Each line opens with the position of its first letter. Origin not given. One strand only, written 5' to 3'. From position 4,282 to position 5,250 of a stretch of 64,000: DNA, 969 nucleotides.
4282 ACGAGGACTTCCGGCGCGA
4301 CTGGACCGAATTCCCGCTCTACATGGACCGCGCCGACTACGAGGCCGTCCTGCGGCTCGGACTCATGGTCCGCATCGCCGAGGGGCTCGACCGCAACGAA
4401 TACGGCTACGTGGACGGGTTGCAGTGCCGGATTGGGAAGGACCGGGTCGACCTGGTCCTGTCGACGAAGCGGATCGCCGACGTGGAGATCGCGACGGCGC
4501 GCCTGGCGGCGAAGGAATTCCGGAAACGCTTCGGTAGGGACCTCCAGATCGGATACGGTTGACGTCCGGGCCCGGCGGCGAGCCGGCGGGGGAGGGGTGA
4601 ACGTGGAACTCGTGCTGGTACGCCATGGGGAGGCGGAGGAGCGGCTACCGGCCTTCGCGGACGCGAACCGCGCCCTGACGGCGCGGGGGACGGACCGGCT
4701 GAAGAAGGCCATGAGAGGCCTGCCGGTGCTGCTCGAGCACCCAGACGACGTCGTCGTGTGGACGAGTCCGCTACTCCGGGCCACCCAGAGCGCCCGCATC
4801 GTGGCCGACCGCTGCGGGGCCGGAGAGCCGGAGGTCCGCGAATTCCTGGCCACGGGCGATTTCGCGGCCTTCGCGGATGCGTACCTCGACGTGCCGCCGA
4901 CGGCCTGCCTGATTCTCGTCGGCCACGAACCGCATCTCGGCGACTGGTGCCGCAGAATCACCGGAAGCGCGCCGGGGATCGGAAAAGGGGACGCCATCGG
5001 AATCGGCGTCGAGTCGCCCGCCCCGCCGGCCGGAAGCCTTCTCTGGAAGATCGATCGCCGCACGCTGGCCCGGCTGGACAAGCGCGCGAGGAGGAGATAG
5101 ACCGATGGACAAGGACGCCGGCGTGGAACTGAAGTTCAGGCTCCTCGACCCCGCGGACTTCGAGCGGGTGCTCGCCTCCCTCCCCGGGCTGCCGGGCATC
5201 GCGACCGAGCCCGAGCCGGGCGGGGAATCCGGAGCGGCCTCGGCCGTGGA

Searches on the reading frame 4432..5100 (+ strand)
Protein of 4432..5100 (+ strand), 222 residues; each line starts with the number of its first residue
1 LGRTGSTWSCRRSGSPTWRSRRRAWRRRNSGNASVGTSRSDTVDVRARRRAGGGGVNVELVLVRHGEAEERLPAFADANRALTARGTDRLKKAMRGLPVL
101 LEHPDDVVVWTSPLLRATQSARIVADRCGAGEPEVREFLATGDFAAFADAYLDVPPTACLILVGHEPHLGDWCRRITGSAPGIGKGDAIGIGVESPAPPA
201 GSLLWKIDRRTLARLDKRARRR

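Call 32: search_protein_families(library=pfam, proteins=[window:4432-5100:+], max_evalue=0.0001)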
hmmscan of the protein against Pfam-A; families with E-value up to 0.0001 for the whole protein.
window:4432-5100:+ (222 aa): 1 family
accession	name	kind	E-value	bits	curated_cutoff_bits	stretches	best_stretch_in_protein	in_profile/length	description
PF00300.27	His_Phos_1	-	3e-08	34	21.7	1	60-140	1-78/194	Histidine phosphatase superfamily (branch 1)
